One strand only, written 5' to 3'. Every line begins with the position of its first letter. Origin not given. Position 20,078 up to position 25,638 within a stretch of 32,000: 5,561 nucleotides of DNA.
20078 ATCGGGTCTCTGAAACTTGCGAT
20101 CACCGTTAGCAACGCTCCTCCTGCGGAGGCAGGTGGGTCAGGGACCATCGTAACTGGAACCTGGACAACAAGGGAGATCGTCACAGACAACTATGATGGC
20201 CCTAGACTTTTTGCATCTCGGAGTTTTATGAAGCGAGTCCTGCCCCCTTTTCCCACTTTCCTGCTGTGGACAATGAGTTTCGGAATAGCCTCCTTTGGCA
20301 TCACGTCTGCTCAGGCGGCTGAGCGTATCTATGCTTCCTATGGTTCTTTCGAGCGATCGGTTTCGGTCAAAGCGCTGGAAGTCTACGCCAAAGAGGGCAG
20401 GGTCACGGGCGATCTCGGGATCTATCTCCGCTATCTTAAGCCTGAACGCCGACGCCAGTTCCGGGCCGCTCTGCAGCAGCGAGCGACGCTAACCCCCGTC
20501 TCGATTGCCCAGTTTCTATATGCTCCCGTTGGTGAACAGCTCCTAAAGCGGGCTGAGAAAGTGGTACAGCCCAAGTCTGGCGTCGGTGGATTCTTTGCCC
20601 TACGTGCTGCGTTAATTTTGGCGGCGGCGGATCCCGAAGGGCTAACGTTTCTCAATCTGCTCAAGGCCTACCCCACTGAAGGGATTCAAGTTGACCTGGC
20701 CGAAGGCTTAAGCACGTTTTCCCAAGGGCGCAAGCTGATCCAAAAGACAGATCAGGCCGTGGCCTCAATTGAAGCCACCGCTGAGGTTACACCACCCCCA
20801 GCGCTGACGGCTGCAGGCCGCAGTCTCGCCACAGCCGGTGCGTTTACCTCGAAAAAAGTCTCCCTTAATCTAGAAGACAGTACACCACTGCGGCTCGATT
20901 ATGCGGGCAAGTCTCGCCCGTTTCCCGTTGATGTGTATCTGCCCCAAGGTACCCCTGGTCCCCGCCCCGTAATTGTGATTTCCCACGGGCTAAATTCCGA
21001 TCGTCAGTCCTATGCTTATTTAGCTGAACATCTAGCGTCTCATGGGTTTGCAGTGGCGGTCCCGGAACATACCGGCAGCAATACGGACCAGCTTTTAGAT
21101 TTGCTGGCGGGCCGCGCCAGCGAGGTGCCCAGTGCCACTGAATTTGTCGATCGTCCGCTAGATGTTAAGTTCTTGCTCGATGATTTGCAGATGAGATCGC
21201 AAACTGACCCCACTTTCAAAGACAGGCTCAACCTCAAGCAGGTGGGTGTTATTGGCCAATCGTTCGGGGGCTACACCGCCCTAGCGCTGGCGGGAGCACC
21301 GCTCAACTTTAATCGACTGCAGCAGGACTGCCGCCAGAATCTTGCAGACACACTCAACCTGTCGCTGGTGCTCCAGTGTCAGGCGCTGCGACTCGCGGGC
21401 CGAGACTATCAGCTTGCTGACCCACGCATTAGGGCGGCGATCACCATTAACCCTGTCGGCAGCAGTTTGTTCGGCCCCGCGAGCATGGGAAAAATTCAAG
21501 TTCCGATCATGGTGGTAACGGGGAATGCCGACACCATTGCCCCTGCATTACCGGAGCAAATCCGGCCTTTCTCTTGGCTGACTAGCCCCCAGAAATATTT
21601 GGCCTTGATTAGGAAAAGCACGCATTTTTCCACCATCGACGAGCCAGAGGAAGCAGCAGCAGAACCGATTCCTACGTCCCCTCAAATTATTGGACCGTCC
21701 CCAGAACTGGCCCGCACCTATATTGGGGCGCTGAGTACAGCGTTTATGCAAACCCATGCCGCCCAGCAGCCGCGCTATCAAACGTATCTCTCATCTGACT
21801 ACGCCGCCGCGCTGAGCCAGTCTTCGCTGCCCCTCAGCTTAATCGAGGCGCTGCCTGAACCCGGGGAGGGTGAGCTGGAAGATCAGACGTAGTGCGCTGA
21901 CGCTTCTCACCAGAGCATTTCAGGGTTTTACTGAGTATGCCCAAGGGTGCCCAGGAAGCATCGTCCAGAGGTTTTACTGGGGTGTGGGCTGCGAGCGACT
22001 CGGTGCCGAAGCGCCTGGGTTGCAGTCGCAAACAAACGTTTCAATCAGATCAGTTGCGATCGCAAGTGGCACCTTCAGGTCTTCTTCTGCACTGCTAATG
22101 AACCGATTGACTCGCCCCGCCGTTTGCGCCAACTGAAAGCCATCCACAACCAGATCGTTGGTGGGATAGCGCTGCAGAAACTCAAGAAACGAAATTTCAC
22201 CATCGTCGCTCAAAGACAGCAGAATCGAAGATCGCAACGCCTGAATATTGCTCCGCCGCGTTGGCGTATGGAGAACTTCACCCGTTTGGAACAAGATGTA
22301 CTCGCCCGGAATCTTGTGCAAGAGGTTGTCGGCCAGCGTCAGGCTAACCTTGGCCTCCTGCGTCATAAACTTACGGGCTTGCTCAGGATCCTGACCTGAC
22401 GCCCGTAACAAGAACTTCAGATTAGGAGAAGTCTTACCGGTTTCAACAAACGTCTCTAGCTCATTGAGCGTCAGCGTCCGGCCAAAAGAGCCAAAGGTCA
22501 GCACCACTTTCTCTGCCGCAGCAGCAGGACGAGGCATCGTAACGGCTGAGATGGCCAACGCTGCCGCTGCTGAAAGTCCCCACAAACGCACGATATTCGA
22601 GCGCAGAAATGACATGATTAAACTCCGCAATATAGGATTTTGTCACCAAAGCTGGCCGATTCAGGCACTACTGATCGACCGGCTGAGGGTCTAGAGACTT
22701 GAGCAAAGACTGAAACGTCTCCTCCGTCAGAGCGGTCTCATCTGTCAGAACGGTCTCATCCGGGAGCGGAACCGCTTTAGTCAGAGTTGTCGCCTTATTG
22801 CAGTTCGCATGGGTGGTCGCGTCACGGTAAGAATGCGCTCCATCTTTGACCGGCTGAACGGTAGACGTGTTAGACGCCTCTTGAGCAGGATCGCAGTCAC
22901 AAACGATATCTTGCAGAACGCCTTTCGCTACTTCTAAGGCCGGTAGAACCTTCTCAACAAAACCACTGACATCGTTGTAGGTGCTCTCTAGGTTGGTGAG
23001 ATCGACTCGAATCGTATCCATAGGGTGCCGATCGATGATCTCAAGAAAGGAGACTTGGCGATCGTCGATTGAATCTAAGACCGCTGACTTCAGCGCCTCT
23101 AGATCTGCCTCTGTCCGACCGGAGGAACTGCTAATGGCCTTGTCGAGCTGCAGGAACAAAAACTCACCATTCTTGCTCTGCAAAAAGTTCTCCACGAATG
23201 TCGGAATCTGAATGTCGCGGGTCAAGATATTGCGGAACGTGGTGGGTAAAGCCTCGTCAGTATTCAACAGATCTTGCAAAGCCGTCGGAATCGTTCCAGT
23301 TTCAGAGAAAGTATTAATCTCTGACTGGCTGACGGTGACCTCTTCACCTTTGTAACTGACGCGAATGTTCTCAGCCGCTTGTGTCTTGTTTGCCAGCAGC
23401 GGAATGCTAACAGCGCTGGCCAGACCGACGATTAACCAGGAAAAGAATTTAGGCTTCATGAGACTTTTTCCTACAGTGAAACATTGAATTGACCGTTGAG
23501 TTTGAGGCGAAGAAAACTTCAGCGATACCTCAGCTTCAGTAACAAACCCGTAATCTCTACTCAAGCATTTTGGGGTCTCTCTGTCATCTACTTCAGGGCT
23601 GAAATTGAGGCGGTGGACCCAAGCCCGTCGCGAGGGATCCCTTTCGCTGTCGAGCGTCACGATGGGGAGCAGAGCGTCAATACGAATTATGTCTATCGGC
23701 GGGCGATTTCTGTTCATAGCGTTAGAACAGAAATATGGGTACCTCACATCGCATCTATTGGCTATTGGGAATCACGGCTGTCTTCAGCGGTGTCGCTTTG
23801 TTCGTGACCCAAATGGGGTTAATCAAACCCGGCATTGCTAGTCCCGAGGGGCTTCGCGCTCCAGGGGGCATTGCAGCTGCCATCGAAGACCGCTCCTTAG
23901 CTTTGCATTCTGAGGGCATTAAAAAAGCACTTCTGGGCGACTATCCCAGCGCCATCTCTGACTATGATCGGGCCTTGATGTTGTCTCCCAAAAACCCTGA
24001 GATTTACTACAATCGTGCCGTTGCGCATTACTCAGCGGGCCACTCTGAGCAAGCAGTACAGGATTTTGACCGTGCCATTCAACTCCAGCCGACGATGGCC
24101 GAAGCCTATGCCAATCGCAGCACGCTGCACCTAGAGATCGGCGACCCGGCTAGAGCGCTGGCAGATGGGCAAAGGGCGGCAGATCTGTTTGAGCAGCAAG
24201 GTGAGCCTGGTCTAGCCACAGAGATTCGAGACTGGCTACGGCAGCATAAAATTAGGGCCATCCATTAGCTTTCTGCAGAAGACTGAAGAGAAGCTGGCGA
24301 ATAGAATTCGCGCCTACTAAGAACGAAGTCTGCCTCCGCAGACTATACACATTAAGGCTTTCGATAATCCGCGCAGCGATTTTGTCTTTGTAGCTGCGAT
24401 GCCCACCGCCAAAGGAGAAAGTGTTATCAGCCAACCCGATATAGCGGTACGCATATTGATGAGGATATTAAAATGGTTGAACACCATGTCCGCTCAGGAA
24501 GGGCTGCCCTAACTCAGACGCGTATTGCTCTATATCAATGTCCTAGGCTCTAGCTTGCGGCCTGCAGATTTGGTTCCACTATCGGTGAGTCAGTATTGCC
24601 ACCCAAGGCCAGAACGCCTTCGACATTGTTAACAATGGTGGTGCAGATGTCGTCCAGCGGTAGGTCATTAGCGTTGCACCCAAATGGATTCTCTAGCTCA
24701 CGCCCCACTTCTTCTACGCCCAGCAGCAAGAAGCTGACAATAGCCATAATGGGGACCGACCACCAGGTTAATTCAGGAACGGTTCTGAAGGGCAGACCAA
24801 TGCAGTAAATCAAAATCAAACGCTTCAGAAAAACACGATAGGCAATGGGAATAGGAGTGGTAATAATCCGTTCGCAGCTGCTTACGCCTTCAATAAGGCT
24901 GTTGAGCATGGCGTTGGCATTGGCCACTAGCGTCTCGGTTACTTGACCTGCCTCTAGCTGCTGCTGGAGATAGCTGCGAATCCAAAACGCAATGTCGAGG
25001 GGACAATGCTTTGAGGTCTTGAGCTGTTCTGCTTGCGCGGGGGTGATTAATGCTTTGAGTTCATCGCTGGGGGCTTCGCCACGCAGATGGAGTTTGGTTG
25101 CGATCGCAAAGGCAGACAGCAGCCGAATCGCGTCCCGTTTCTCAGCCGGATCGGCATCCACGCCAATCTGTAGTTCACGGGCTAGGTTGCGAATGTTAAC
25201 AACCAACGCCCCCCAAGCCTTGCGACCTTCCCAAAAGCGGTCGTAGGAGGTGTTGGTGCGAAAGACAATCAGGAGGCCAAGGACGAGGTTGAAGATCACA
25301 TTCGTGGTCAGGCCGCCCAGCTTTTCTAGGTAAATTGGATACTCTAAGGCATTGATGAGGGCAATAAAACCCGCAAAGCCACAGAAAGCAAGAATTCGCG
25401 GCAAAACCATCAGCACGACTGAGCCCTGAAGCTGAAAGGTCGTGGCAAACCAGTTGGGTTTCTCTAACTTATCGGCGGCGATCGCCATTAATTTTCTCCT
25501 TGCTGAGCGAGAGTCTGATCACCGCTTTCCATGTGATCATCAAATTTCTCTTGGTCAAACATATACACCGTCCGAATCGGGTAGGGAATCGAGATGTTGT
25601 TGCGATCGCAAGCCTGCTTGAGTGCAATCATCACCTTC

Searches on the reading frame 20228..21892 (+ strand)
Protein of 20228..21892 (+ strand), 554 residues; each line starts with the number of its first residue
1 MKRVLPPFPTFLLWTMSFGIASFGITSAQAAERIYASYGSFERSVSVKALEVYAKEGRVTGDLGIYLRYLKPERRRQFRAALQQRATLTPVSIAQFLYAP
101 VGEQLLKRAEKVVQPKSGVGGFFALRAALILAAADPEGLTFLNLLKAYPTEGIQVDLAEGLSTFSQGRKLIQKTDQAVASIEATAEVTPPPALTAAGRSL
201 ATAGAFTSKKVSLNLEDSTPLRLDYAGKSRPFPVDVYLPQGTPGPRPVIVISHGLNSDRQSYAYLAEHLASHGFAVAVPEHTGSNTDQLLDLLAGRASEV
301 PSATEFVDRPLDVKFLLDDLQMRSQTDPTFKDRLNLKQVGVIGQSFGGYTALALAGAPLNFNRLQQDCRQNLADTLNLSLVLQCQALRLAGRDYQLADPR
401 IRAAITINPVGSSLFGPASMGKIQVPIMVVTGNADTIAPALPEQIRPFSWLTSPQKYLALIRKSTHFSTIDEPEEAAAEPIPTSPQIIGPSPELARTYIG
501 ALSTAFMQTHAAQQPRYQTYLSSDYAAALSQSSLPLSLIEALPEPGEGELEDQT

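Call 49: search_protein_families(library=pfam, proteins=[window:20228-21892:+], max_evalue=0.001)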
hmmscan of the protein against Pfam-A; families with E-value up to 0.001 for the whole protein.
window:20228-21892:+ (554 aa): 8 families
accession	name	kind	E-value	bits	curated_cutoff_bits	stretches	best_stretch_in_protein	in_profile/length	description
PF07176.17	DUF1400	-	4.4e-43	147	23.4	1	30-156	1-127/127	Alpha/beta hydrolase of unknown function (DUF1400)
PF12740.14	PETase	-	1.3e-12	48.2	28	1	236-355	44-143/263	PET hydrolase-like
PF03403.19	PAF-AH_p_II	-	1.1e-11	44.4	20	1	242-282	96-136/372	Platelet-activating factor acetylhydrolase, isoform II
PF12146.15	Hydrolase_4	-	2e-11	44.1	27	1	245-355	3-94/239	Serine aminopeptidase, S33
PF00561.26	Abhydrolase_1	-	2.4e-09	37.7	25.8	1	247-356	1-88/245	alpha/beta hydrolase fold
PF07224.18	Chlorophyllase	-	4.2e-08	32.8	26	1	226-355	23-134/301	Chlorophyllase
PF12697.13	Abhydrolase_6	-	6e-05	24.3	26.3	1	249-443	1-184/217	Alpha/beta hydrolase family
PF20434.5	BD-FAE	-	0.00027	20.9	26.8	0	234-286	1-60/215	BD-FAE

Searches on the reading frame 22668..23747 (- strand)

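Call 49: search_protein_families(library=pfam, proteins=[window:22668-23747:-], max_evalue=0.001)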
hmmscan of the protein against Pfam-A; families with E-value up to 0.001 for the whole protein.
window:22668-23747:- (359 aa): 1 family
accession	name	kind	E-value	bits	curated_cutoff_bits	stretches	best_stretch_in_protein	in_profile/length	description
PF07176.17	DUF1400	-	2.6e-22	79.9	23.4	1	124-249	1-127/127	Alpha/beta hydrolase of unknown function (DUF1400)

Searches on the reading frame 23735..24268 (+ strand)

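Call 49: search_protein_families(library=pfam, proteins=[window:23735-24268:+], max_evalue=0.001)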
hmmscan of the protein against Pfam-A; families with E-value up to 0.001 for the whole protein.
window:23735-24268:+ (177 aa): 12 families
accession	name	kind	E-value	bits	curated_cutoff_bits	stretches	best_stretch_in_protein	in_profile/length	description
PF07719.23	TPR_2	-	1.3e-17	62.9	27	1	88-120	1-33/34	Tetratricopeptide repeat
PF13414.12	TPR_11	-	2e-16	59.8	26.8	2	67-102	7-42/42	TPR repeat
PF00515.34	TPR_1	-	7.2e-16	57.7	27.8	1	88-120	1-33/34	Tetratricopeptide repeat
PF13432.12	TPR_16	-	6e-13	49.4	32.7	2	67-121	10-64/65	Tetratricopeptide repeat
PF13371.12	TPR_9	-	2.7e-12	47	35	1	69-129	10-70/73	Tetratricopeptide repeat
PF13431.12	TPR_17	-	7e-11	42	24.4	1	77-109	2-34/34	Tetratricopeptide repeat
PF13181.12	TPR_8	-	2.1e-10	40.3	25.7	1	89-120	2-33/34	Tetratricopeptide repeat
PF14559.12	TPR_19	-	2.6e-09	37.7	25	1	68-109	5-46/68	Tetratricopeptide repeat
PF13428.12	TPR_14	-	8.1e-08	32.7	23.5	0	88-127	1-40/44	Tetratricopeptide repeat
PF13424.12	TPR_12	-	2.8e-07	31.1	30.1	1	90-154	5-77/77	Tetratricopeptide repeat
PF10516.15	SHNi-TPR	-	0.00032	20.6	21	0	105-118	18-31/38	SHNi-TPR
PF13374.12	TPR_10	-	0.00044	20.6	27.5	0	91-117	5-31/42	Tetratricopeptide repeat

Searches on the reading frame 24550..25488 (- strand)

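Call 49: search_protein_families(library=pfam, proteins=[window:24550-25488:-], max_evalue=0.001)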
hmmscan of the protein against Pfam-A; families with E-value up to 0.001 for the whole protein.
window:24550-25488:- (312 aa): 1 family
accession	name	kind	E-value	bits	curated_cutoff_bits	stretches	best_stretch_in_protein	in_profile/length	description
PF25539.1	Bestrophin_2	-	3e-87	293.2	27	1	9-290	5-287/288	Bacterial/Fungal Bestrophin protein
